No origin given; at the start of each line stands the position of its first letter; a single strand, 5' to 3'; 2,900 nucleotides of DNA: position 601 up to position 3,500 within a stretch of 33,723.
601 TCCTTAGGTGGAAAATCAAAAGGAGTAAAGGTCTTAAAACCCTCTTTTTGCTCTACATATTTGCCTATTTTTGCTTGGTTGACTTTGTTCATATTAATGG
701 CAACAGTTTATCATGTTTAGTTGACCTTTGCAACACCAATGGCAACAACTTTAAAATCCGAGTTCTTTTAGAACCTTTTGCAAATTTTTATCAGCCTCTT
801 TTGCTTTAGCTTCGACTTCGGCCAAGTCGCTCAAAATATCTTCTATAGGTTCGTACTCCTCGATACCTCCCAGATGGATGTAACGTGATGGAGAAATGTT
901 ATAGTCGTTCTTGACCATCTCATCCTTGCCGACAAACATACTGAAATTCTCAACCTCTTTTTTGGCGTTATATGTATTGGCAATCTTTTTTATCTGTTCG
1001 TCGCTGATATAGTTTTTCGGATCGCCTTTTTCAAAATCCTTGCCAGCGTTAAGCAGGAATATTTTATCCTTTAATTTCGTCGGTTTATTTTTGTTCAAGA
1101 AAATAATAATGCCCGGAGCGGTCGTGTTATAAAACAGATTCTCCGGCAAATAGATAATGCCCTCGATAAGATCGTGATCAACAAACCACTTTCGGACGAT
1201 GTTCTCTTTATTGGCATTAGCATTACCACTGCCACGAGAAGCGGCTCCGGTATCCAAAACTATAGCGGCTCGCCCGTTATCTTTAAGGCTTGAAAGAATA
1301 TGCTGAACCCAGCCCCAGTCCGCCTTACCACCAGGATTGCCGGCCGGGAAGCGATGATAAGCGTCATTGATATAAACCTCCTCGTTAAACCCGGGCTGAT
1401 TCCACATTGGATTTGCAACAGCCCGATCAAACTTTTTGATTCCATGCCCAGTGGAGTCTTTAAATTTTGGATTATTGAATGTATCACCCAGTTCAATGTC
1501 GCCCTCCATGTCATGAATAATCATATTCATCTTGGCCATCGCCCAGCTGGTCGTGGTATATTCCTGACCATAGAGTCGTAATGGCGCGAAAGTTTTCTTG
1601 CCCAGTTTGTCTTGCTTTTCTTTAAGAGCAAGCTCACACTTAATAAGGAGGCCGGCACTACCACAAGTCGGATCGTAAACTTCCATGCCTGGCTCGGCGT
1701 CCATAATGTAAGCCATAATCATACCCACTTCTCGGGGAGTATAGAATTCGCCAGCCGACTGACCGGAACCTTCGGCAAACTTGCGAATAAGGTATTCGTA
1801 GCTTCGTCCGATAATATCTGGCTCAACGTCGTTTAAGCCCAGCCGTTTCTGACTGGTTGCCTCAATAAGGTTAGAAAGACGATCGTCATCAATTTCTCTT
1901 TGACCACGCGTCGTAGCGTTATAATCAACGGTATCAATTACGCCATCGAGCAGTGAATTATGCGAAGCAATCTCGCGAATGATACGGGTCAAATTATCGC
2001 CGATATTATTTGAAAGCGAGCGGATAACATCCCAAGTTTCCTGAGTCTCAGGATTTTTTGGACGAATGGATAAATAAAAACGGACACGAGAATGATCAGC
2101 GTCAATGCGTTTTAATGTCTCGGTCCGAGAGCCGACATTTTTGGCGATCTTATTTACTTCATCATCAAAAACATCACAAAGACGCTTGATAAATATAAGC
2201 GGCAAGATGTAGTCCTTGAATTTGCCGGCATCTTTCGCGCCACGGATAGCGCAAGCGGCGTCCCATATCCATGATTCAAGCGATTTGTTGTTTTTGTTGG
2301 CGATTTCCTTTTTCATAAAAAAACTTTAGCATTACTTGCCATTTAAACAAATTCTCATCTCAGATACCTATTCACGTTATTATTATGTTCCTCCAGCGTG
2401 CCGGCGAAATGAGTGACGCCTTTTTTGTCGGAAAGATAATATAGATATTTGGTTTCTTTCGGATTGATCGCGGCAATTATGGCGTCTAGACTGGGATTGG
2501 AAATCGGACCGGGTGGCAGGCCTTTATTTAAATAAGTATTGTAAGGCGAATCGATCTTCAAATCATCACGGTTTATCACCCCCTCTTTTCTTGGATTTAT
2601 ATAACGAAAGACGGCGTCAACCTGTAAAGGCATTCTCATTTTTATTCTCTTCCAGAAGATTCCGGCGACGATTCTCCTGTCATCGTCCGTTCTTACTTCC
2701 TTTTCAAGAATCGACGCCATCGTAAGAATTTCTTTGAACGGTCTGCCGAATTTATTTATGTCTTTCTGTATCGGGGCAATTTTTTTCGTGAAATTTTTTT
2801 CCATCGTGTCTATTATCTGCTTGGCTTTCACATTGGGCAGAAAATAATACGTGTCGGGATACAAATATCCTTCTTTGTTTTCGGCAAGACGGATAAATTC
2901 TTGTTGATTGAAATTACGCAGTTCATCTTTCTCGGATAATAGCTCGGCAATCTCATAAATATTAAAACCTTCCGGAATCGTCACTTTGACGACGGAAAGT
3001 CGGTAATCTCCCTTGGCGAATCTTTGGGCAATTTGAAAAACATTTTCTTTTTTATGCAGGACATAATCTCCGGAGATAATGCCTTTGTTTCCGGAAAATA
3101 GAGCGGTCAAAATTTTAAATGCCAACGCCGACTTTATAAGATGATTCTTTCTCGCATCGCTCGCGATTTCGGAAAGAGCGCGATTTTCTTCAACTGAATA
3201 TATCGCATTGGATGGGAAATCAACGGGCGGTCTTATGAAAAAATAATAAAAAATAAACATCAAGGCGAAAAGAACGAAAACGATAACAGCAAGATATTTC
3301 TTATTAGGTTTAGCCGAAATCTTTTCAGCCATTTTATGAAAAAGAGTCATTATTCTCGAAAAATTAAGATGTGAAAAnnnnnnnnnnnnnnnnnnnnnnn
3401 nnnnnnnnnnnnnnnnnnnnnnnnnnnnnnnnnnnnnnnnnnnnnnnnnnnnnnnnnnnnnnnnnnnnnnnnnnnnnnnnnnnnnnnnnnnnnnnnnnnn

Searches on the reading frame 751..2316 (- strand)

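Call 70: search_protein_families(library=pfam, proteins=[window:751-2316:-], max_evalue=0.00001)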
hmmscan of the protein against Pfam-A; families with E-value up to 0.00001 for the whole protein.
window:751-2316:- (521 aa): 2 families
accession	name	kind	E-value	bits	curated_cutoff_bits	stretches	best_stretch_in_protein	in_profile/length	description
PF02384.22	N6_Mtase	-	1.8e-89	300.6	20.4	1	166-482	3-305/311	N-6 DNA Methylase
PF12161.14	HsdM_N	-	9.8e-22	78.5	24.5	1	13-152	1-133/135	HsdM N-terminal domain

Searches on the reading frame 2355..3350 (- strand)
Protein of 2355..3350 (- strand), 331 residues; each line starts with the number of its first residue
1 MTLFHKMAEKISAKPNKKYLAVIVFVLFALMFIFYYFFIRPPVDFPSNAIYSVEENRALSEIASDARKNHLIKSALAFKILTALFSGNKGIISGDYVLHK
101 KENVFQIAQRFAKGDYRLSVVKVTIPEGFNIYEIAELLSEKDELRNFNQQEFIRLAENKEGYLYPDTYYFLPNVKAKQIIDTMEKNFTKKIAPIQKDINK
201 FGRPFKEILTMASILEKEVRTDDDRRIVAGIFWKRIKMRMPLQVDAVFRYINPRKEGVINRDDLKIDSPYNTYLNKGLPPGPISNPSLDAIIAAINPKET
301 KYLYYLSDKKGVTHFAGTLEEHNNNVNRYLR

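Call 70: search_protein_families(library=pfam, proteins=[window:2355-3350:-], max_evalue=0.00001)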
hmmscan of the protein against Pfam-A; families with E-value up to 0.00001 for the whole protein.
window:2355-3350:- (331 aa): 1 family
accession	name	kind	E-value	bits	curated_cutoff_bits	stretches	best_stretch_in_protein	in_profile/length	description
PF02618.21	YceG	-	6.2e-77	259.2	32.4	1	52-328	2-275/275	YceG-like family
